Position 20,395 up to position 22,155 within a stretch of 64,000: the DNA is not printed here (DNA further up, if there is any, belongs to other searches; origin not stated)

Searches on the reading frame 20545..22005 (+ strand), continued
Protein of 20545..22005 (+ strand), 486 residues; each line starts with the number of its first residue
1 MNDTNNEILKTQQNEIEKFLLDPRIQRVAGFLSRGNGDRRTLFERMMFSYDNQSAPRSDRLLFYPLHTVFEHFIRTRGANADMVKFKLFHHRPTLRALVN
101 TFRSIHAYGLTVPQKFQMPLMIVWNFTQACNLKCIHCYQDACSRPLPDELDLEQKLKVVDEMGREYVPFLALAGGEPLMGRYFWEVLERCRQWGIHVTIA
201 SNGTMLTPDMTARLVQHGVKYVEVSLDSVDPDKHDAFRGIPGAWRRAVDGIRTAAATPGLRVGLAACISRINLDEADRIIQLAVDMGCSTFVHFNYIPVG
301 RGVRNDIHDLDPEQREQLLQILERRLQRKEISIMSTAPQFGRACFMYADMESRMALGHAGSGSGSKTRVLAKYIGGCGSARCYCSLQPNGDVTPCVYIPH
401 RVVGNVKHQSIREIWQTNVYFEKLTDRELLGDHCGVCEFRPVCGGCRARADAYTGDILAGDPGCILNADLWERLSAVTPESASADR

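Call 35: fold_search(model_id=the predicted structure, library=pdb)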
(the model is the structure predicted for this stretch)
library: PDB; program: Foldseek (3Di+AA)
matches with E <= 10: 1769; with E <= 0.001: 146
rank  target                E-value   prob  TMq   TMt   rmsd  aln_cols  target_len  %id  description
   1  6efn                  3.3e-15  1.00  0.49  0.61   9.1       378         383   18  Structure of a RiPP maturase, SkfB (released 2018-10-24)
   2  5v1s_A                1.6e-14  1.00  0.60  0.67   6.2       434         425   15  Crystal structure of Streptococcus suis SuiB bound to S-adenosylmethionine (released 2017-08-30)
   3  5v1q_A                2.7e-14  1.00  0.61  0.68   6.5       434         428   14  Crystal structure of Streptococcus suis SuiB (released 2017-08-30)
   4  6c8v                  3.0e-14  1.00  0.51  0.75   4.8       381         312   22  X-ray structure of PqqE from Methylobacterium extorquens (released 2018-02-14)
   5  5v1t_A                4.9e-14  1.00  0.62  0.68   6.2       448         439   13  Crystal structure of Streptococcus suis SuiB bound to precursor peptide SuiA (released 2017-08-30)
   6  5v1q_B                4.9e-14  1.00  0.60  0.65   6.5       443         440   14  Crystal structure of Streptococcus suis SuiB (released 2017-08-30)
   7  5why_A                3.3e-13  1.00  0.52  0.59  14.6       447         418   18  Structural Insights into Thioether Bond Formation in the Biosynthesis of Sactipeptides (released 2017-07-26)
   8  5v1s_B                4.7e-13  1.00  0.56  0.62   6.7       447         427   12  Crystal structure of Streptococcus suis SuiB bound to S-adenosylmethionine (released 2017-08-30)
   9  5why_B                2.0e-12  1.00  0.52  0.59  11.8       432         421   18  Structural Insights into Thioether Bond Formation in the Biosynthesis of Sactipeptides (released 2017-07-26)
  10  7vob                  2.6e-11  1.00  0.48  0.68   9.2       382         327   19  The crystal structure of a Radical SAM Enzyme BlsE involved in the Biosynthesis of Blasticidin S (released 2022-05-04)
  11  4k36_B                1.4e-10  1.00  0.54  0.70   6.5       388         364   16  His6 tagged anSMEcpe with bound AdoMet (released 2013-05-08)
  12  4k37_A                1.5e-10  1.00  0.53  0.69   8.0       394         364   16  Native anSMEcpe with bound AdoMet (released 2013-05-08)
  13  4k36_A                1.6e-10  1.00  0.53  0.66   9.5       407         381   17  His6 tagged anSMEcpe with bound AdoMet (released 2013-05-08)
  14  8hzv_A                2.7e-10  1.00  0.44  0.45  11.9       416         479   17  The crystal structure of a Radical SAM Enzyme DesII (released 2024-07-10)
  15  4k39_A                3.2e-10  1.00  0.54  0.70   8.0       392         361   16  Native anSMEcpe with bound AdoMet and Cp18Cys peptide (released 2013-05-08)
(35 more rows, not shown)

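Call 37: find_homologous_proteins(query=A2, max_evalue=1e-20)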
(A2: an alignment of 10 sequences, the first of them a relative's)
Query A2 (10 sequences) (503 aa, profile of the alignment): 4704 proteins with E <= 1e-20 among 8000 candidates; the best 120 are listed.
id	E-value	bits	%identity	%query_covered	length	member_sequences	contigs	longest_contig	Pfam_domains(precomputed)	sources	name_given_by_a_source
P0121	2.9e-244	829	48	90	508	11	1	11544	PF13186.12,PF04055.28,PF13353.12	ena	-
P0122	1.2e-242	824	47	84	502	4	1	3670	PF13186.12,PF04055.28,PF13353.12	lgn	-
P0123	2.4e-240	816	44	97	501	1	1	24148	PF13186.12,PF04055.28,PF13353.12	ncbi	-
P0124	1.4e-239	814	46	85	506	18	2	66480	PF13186.12,PF04055.28,PF13353.12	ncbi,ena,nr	ncbi:MAG: radical SAM protein [Desulfurococcales archaeon]|nr:radical SAM protein [Desulfurococcales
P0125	6.0e-235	799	46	89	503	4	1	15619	PF13186.12,PF04055.28,PF13353.12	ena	-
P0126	1.5e-234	797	45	91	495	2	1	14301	PF13186.12,PF04055.28,PF13353.12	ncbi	-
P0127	1.6e-234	797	45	85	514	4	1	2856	PF13186.12,PF04055.28,PF13353.12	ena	-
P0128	3.3e-234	796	47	92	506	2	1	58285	PF13186.12,PF04055.28,PF13353.12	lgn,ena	-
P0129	2.5e-233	793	45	85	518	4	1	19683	PF13186.12,PF04055.28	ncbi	-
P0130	2.8e-233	793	44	91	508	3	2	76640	PF13186.12,PF04055.28,PF13353.12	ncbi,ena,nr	ncbi:MAG: radical SAM protein [Desulfurococcales archaeon]|nr:radical SAM protein [Desulfurococcales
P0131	2.9e-233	793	47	85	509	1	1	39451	PF13186.12,PF04055.28,PF13353.12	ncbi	-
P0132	8.7e-233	792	48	85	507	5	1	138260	PF13186.12,PF04055.28,PF13353.12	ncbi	-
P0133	1.4e-232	791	42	94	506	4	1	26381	PF13186.12,PF04055.28,PF13353.12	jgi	jgi:radical SAM protein with 4Fe4S-binding SPASM domain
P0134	3.4e-232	790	44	92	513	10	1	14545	PF13186.12,PF04055.28,PF13353.12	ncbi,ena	-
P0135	1.2e-231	788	47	85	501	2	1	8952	PF13186.12,PF04055.28,PF13353.12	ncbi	-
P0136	5.8e-231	786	48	87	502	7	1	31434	PF13186.12,PF04055.28,PF13353.12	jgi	-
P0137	6.5e-230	782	45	85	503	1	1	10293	PF13186.12,PF04055.28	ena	-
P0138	1.5e-229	781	45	87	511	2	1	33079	PF13186.12,PF04055.28,PF13353.12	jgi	jgi:radical SAM protein with 4Fe4S-binding SPASM domain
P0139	1.9e-229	781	47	88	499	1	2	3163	PF13186.12,PF04055.28,PF13353.12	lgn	-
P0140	2.9e-229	780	44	87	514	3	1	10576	PF13186.12,PF04055.28,PF13353.12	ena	-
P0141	2.9e-228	777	44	90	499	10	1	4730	PF13186.12,PF04055.28,PF13353.12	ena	-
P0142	2.9e-228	777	46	88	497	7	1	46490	PF13186.12,PF04055.28,PF13353.12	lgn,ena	-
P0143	1.0e-227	775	47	85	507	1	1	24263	PF13186.12,PF04055.28,PF13353.12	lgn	-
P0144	1.2e-227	775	49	80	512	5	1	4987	PF13186.12,PF04055.28,PF13353.12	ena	-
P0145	1.4e-227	774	45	90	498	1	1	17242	PF13186.12,PF04055.28,PF13353.12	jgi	jgi:radical SAM protein with 4Fe4S-binding SPASM domain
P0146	1.6e-227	774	46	87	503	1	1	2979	PF13186.12,PF04055.28,PF13353.12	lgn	-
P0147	1.7e-227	774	45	85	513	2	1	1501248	PF13186.12,PF04055.28,PF13353.12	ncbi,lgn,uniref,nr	ncbi:heme biosynthesis protein [Pyrodictium occultum]|uniref:Heme biosynthesis protein n=1 Tax=Pyrod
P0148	5.5e-227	772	52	76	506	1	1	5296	PF13186.12,PF04055.28,PF13353.12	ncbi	-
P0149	3.3e-226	770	52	75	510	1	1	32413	PF13186.12,PF04055.28,PF13353.12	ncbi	-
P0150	4.0e-226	770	47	85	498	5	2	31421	PF13186.12,PF04055.28,PF13353.12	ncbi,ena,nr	ncbi:MAG: radical SAM protein [Desulfurococcales archaeon]|nr:radical SAM protein [Desulfurococcales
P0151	9.1e-226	768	45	85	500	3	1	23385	PF13186.12,PF04055.28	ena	-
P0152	1.2e-225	768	46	86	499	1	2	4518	PF13186.12,PF04055.28,PF13353.12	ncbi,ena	-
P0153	7.3e-225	765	46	88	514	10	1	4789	PF13186.12,PF04055.28,PF13353.12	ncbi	-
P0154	8.3e-225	765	44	90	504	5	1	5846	PF13186.12,PF04055.28,PF13353.12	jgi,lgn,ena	-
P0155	2.6e-224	764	51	74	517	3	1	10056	PF13186.12,PF04055.28,PF13353.12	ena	-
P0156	3.8e-224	763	44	87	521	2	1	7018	PF13186.12,PF04055.28,PF13353.12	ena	-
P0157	7.3e-224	762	44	88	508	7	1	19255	PF00682.26,PF13186.12,PF04055.28,PF13353.12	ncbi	-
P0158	7.5e-224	762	44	95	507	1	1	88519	PF13186.12,PF04055.28,PF13353.12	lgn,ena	-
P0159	9.0e-224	762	47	88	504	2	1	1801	PF13186.12,PF04055.28,PF13353.12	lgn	-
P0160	1.4e-223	761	46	88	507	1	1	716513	PF00682.26,PF13186.12,PF04055.28,PF13353.12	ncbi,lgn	ncbi:radical SAM protein [Stetteria hydrogenophila]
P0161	1.6e-223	761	44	85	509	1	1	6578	PF13186.12,PF04055.28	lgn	-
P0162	2.0e-223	761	46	85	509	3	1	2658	PF13186.12,PF04055.28,PF13353.12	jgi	-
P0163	2.0e-223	761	44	92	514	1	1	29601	PF13186.12,PF04055.28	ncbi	-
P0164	3.8e-223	760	46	87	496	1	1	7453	PF13186.12,PF04055.28,PF13353.12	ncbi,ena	-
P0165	7.2e-223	759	46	87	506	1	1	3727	PF00682.26,PF13186.12,PF04055.28,PF13353.12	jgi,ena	-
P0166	1.1e-222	758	45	87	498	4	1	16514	PF13186.12,PF04055.28,PF13353.12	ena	-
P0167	1.4e-222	758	51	76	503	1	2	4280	PF13186.12,PF04055.28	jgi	jgi:radical SAM protein with 4Fe4S-binding SPASM domain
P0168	2.3e-222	757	53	74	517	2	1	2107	PF13186.12,PF04055.28,PF13353.12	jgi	-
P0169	2.4e-222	757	46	87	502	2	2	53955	PF00682.26,PF13186.12,PF04055.28,PF13353.12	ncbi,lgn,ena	-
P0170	3.3e-222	757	44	87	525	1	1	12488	PF13186.12,PF04055.28,PF13353.12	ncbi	-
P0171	4.1e-222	756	45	91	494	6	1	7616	PF13186.12,PF04055.28,PF13353.12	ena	-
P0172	4.4e-222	756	49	76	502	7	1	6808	PF13186.12,PF04055.28,PF13353.12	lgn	-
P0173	4.8e-222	756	45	93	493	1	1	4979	PF00682.26,PF13186.12,PF04055.28,PF13353.12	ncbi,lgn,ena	-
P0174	6.2e-222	756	44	90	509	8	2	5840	PF13186.12,PF04055.28,PF13353.12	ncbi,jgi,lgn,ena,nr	ncbi:MAG: radical SAM protein [Desulfurococcales archaeon]|nr:radical SAM protein [Desulfurococcales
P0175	1.0e-221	755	50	74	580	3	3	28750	PF13186.12,PF04055.28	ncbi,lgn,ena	-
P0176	1.1e-221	755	55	81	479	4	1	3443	PF13186.12,PF04055.28,PF13353.12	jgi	-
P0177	1.6e-221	754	50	76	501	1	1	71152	PF13186.12,PF04055.28,PF13353.12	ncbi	-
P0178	1.7e-221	754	49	77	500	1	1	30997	PF00682.26,PF13186.12,PF04055.28,PF13353.12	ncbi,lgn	-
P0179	2.4e-221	754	51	77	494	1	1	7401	PF13186.12,PF04055.28,PF13353.12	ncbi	-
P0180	3.3e-221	753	45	89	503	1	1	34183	PF13186.12,PF04055.28,PF13353.12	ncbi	-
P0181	4.3e-221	753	45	93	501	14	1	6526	PF00682.26,PF13186.12,PF04055.28,PF13353.12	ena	-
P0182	4.4e-221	753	45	87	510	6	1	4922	PF13186.12,PF04055.28,PF13353.12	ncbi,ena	-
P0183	4.8e-221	753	45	87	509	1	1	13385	PF13186.12,PF04055.28,PF13353.12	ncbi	ncbi:MAG: radical SAM protein [Pyrodictiaceae archaeon]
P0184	5.0e-221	753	45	91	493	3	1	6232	PF13186.12,PF04055.28,PF13353.12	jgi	-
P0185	8.2e-221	752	44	87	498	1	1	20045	PF13186.12,PF04055.28,PF13353.12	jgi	jgi:radical SAM protein with 4Fe4S-binding SPASM domain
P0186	1.5e-220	751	46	90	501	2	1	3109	PF13186.12,PF04055.28,PF13353.12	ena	-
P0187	1.6e-220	751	43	90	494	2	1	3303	PF13186.12,PF04055.28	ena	-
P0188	2.5e-220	750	48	86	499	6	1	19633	PF13186.12,PF04055.28,PF13353.12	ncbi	-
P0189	3.7e-220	750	48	82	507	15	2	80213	PF00682.26,PF13186.12,PF04055.28,PF13353.12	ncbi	-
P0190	4.4e-220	750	45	91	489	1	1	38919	PF13186.12,PF04055.28,PF13353.12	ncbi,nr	ncbi:MAG: radical SAM protein [Thermoprotei archaeon]|nr:radical SAM protein [Thermoprotei archaeon]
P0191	7.6e-220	749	47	95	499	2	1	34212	PF13186.12,PF04055.28,PF13353.12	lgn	-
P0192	1.1e-219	748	96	100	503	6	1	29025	PF13186.12,PF04055.28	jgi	jgi:radical SAM protein with 4Fe4S-binding SPASM domain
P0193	1.6e-219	748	46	92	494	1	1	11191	PF13186.12,PF04055.28,PF13353.12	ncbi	-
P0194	2.1e-219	747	44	90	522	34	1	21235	PF13186.12,PF04055.28,PF13353.12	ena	-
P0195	2.7e-219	747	51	75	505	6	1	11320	PF13186.12,PF04055.28,PF13353.12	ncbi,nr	ncbi:radical SAM protein [Candidatus Bathyarchaeota archaeon]|nr:radical SAM protein [Candidatus Bat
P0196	4.3e-219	746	44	92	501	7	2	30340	PF00682.26,PF13186.12,PF04055.28,PF13353.12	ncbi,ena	-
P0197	5.6e-219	746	45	87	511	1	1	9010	PF13186.12,PF04055.28,PF13353.12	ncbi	-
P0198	1.1e-218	745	44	94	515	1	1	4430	PF13186.12,PF04055.28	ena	-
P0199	1.3e-218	745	46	87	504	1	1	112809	PF13186.12,PF04055.28,PF13353.12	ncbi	-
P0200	1.8e-218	744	44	88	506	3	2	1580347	PF13186.12,PF04055.28,PF13353.12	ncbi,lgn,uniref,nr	ncbi:radical SAM/SPASM domain-containing protein [Staphylothermus hellenicus]|uniref:Radical SAM dom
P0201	2.8e-218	744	46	89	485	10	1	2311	PF13186.12,PF04055.28,PF13353.12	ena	-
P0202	4.0e-218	743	52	74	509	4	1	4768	PF13186.12,PF04055.28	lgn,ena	-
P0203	5.2e-218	743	46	91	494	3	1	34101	PF00682.26,PF13186.12,PF04055.28,PF13353.12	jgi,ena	-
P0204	5.2e-218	743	43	93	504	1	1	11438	PF13186.12,PF04055.28,PF13353.12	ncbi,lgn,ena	-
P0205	6.1e-218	743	46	87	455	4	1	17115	PF13186.12,PF04055.28,PF13353.12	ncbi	-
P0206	8.9e-218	742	47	90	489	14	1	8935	PF13186.12,PF04055.28,PF13353.12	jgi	-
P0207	9.2e-218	742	45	87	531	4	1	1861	PF13186.12,PF04055.28,PF13353.12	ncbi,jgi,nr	ncbi:MAG TPA: radical SAM protein [Euryarchaeota archaeon]|nr:radical SAM protein [Euryarchaeota arc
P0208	1.3e-217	741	51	76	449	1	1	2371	PF00682.26,PF13186.12,PF04055.28,PF13353.12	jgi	-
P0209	1.5e-217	741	52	77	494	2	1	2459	PF13186.12,PF04055.28,PF13353.12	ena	-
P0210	1.6e-217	741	45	88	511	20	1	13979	PF13186.12,PF04055.28,PF13353.12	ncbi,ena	-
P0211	2.6e-217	740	51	76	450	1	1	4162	PF13186.12,PF04055.28,PF13353.12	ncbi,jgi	-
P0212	2.8e-217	740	43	93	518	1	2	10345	PF13186.12,PF04055.28,PF13353.12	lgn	-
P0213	3.3e-217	740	50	76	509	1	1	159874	PF13186.12,PF04055.28,PF13353.12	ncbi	-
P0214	3.3e-217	740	51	76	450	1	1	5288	PF00682.26,PF13186.12,PF04055.28,PF13353.12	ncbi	-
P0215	3.6e-217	740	44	93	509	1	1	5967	PF00682.26,PF13186.12,PF04055.28,PF13353.12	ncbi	-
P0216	5.2e-217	739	52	76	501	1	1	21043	PF00682.26,PF13186.12,PF04055.28,PF13353.12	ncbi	-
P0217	7.6e-217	739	49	76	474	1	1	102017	PF13186.12,PF04055.28,PF13353.12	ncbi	-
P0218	7.9e-217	739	45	93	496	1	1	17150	PF13186.12,PF04055.28,PF13353.12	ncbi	ncbi:MAG: radical SAM protein [Sulfolobales archaeon]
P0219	8.6e-217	739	48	88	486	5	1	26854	PF13186.12,PF04055.28,PF13353.12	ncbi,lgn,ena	-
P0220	9.2e-217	739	47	87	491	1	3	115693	PF00682.26,PF13186.12,PF04055.28,PF13353.12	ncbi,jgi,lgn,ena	-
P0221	1.2e-216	738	51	76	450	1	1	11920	PF00682.26,PF13186.12,PF04055.28,PF13353.12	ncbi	-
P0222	1.5e-216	738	45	87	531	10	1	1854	PF13186.12,PF04055.28,PF13353.12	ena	-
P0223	2.5e-216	737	44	90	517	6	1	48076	PF00682.26,PF13186.12,PF04055.28,PF13353.12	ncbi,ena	-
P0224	2.8e-216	737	45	90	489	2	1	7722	PF00682.26,PF13186.12,PF04055.28,PF13353.12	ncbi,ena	-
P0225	4.9e-216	736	51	79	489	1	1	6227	PF13186.12,PF04055.28,PF13353.12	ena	-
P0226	5.2e-216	736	43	90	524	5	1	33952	PF00682.26,PF13186.12,PF04055.28,PF13353.12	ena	-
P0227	5.3e-216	736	52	74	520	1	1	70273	PF13186.12,PF04055.28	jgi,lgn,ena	-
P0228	1.0e-215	735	45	91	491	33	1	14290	PF13186.12,PF04055.28,PF13353.12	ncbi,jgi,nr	ncbi:MAG: radical SAM protein [Desulfurococcales archaeon]|nr:radical SAM protein [Desulfurococcales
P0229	2.0e-215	734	47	82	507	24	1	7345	PF13186.12,PF04055.28,PF13353.12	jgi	-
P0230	2.0e-215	734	46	88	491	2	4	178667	PF13186.12,PF04055.28,PF13353.12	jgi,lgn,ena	-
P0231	2.6e-215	734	45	89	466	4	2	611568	PF00682.26,PF13186.12,PF04055.28,PF13353.12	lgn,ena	-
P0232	2.9e-215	734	46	93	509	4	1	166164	PF13186.12,PF04055.28,PF13353.12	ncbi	-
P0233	3.2e-215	734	44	94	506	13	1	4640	PF13186.12,PF04055.28,PF13353.12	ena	-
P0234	4.4e-215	733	46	86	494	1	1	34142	PF00682.26,PF13186.12,PF04055.28,PF13353.12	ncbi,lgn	ncbi:MAG: radical SAM protein [Thermoprotei archaeon]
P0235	6.0e-215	733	50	79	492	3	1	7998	PF13186.12,PF04055.28,PF13353.12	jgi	-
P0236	7.6e-215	732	47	88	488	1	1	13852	PF13186.12,PF04055.28,PF13353.12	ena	-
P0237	1.6e-214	731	44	94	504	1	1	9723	PF00682.26,PF13186.12,PF04055.28,PF13353.12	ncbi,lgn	-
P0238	3.0e-214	730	47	87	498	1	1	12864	PF13186.12,PF04055.28,PF13353.12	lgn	-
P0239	3.1e-214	730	48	87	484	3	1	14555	PF13186.12,PF04055.28,PF13353.12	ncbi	-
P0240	3.2e-214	730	45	90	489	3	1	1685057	PF13186.12,PF04055.28,PF13353.12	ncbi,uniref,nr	ncbi:heme biosynthesis protein [Ignicoccus pacificus DSM 13166]|uniref:Heme biosynthesis protein n=1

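Call 51: find_encoding_contigs(protein=P0001, flank=3000, max_places=3)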
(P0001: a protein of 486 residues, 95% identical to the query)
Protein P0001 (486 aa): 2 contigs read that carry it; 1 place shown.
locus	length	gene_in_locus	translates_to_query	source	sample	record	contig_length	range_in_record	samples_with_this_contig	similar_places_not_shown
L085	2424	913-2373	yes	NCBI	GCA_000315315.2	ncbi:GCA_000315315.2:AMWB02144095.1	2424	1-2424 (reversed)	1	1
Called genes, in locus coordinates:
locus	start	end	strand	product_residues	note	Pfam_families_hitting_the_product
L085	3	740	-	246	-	?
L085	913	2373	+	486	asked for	PF13353:Fer4_12 (weak), PF04055:Radical_SAM, PF13186:SPASM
